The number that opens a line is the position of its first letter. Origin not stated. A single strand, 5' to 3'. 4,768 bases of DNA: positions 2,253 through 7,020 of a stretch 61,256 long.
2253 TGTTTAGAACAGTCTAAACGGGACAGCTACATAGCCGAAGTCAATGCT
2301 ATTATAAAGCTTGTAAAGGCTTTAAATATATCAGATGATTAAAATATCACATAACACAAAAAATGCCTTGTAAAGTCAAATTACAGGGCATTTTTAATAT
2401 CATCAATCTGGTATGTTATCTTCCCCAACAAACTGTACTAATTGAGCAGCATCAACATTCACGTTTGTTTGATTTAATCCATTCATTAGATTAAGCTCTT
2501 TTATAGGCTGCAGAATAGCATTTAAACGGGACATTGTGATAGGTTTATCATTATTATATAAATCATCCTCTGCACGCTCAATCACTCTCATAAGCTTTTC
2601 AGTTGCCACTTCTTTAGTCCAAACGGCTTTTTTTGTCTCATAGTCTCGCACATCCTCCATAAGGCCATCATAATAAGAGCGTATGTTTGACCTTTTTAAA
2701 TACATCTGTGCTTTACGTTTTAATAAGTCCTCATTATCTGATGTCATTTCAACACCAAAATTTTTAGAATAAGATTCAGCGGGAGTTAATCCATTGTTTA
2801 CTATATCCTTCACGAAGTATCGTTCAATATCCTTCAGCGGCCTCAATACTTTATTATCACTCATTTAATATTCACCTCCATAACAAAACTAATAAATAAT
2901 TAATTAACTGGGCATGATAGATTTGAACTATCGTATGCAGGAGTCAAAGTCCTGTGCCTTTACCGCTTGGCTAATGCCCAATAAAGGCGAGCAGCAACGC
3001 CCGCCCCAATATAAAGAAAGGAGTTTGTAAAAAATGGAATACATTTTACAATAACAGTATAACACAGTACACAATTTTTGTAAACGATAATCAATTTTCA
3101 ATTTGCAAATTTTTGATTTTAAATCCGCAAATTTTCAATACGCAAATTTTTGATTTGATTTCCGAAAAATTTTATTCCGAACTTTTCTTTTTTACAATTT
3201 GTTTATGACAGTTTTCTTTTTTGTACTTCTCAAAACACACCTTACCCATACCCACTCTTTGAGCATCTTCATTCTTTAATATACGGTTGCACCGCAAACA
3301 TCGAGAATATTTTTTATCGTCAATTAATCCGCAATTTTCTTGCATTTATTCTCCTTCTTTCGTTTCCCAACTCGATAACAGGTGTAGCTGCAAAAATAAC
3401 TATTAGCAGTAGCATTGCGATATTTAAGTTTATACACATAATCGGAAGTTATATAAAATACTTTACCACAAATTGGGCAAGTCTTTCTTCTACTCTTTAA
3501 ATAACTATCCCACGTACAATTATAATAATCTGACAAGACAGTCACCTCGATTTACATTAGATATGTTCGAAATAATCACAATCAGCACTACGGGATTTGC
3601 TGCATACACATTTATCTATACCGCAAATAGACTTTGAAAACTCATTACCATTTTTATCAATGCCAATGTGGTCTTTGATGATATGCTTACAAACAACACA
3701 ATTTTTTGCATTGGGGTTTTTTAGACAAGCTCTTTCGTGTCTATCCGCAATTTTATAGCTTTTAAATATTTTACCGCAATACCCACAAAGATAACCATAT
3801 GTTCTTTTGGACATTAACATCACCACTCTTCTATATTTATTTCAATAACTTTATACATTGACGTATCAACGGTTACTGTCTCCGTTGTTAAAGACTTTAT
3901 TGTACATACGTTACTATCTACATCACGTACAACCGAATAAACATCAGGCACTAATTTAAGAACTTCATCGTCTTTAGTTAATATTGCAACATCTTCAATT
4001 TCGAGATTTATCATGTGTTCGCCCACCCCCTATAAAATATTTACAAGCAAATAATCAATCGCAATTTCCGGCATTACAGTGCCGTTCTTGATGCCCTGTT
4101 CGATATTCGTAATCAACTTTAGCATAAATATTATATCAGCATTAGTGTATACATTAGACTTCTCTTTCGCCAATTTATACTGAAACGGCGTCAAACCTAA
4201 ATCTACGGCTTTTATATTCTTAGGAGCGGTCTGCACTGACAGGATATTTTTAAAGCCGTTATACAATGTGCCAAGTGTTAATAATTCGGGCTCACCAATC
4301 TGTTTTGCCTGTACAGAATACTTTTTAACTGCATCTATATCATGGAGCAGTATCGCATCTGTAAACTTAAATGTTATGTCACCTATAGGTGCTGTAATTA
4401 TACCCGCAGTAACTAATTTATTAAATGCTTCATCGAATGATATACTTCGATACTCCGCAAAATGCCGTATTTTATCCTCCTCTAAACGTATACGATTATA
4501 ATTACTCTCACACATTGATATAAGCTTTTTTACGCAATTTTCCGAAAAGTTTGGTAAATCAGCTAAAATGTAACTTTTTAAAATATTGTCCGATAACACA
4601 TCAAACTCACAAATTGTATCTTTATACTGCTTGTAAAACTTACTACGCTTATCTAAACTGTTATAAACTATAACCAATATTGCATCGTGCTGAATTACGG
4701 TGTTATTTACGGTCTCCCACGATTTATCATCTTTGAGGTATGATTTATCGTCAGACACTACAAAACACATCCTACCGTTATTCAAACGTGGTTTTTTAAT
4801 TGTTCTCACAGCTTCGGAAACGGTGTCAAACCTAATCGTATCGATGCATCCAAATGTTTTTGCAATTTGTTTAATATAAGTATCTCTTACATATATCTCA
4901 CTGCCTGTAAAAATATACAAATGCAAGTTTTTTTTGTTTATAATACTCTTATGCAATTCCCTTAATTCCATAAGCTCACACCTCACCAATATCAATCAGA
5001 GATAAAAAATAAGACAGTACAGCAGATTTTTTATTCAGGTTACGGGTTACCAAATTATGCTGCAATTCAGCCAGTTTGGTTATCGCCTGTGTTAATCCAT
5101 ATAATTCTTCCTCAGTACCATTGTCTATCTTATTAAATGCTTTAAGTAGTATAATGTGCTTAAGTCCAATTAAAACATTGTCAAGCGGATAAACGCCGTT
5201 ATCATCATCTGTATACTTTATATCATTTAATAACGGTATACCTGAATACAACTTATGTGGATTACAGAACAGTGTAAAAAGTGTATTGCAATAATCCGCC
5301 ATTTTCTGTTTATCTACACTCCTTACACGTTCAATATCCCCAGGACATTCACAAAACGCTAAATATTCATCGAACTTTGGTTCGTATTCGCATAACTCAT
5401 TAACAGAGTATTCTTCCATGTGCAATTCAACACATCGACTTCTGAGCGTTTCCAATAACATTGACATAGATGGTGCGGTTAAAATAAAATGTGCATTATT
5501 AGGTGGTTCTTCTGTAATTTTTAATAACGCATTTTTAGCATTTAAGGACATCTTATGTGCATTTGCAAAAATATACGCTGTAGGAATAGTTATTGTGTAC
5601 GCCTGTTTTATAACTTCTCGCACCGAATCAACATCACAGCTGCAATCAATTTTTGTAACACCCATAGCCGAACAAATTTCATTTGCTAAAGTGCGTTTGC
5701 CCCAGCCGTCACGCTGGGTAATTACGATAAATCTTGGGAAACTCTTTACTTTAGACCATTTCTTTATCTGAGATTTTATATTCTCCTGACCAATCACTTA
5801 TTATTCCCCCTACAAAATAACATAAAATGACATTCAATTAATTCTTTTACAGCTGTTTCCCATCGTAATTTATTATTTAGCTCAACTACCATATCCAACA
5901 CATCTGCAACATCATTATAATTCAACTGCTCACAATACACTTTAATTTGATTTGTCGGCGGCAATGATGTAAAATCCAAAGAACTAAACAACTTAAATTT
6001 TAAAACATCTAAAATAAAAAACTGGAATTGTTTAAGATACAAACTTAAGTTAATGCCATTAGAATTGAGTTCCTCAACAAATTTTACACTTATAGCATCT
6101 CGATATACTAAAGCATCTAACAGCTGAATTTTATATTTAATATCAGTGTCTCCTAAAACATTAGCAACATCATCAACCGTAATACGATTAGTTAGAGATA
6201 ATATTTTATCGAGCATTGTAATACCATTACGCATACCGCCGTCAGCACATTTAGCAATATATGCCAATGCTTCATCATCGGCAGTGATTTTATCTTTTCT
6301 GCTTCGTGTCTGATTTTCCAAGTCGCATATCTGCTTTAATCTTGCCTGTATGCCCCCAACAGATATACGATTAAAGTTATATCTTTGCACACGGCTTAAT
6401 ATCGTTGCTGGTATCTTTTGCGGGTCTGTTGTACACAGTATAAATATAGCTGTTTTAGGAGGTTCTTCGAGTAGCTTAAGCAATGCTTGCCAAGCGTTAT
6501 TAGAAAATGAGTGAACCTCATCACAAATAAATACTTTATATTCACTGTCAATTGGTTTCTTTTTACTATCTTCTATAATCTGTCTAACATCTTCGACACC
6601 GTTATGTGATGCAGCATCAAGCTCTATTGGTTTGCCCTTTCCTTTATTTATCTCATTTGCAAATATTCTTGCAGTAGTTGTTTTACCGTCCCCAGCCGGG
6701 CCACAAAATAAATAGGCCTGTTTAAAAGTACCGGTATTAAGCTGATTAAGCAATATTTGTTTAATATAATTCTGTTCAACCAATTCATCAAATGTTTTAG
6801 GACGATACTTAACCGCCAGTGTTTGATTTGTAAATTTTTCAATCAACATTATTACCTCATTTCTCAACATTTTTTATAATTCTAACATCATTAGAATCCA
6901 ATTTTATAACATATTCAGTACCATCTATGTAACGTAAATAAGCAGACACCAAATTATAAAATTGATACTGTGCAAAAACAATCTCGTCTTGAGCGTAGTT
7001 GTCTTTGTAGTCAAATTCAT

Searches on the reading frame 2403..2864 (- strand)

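Call 100: search_protein_families(library=phrogs, max_evalue=0.00001, proteins=[window:2403-2864:-])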
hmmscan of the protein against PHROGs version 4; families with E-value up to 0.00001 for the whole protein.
window:2403-2864:- (153 aa): 1 family
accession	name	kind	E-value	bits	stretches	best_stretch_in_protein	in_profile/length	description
phrog_1595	-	head and packaging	5.3e-06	27.6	1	16-132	10-118/164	terminase small subunit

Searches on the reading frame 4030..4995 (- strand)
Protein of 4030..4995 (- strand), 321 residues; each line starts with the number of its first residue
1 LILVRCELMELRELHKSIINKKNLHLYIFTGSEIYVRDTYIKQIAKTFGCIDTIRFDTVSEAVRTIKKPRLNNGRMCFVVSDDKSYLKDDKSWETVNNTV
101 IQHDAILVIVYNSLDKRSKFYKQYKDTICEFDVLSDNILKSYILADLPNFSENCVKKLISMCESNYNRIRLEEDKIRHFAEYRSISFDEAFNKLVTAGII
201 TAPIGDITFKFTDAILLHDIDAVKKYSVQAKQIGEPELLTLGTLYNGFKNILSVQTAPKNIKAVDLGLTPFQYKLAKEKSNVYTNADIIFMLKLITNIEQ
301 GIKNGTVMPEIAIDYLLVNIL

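Call 100: search_protein_families(library=phrogs, max_evalue=0.00001, proteins=[window:4030-4995:-])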
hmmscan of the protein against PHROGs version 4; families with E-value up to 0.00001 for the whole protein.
window:4030-4995:- (321 aa): 1 family
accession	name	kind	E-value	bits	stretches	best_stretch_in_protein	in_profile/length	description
phrog_20214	-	DNA, RNA and nucleotide metabolism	8.5e-37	128.2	1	9-320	1-299/303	clamp loader of DNA polymerase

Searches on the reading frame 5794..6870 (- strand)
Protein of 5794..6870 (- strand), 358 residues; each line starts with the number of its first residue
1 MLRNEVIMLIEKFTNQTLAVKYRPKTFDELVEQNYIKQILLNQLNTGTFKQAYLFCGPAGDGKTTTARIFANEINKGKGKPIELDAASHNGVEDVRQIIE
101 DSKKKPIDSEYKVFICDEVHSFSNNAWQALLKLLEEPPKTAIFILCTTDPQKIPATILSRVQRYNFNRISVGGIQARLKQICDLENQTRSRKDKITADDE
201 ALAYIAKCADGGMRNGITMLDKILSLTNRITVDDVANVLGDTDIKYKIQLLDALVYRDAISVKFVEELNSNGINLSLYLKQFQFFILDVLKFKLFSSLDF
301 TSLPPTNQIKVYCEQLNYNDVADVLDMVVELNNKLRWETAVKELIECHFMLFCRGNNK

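Call 100: search_protein_families(library=phrogs, max_evalue=0.00001, proteins=[window:5794-6870:-])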
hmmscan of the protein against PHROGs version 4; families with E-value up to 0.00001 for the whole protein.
window:5794-6870:- (358 aa): 4 families
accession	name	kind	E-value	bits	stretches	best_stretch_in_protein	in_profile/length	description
phrog_5846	-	DNA, RNA and nucleotide metabolism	5.6e-80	270.4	1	15-265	3-261/380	clamp loader of DNA polymerase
phrog_168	-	DNA, RNA and nucleotide metabolism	1.4e-29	104.8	1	18-252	11-236/314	clamp loader of DNA polymerase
phrog_11838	-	DNA, RNA and nucleotide metabolism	4.7e-28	99.5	1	19-243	8-223/420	clamp loader of DNA polymerase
phrog_22983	-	unknown function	1.2e-09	39.1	1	91-180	19-110/324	-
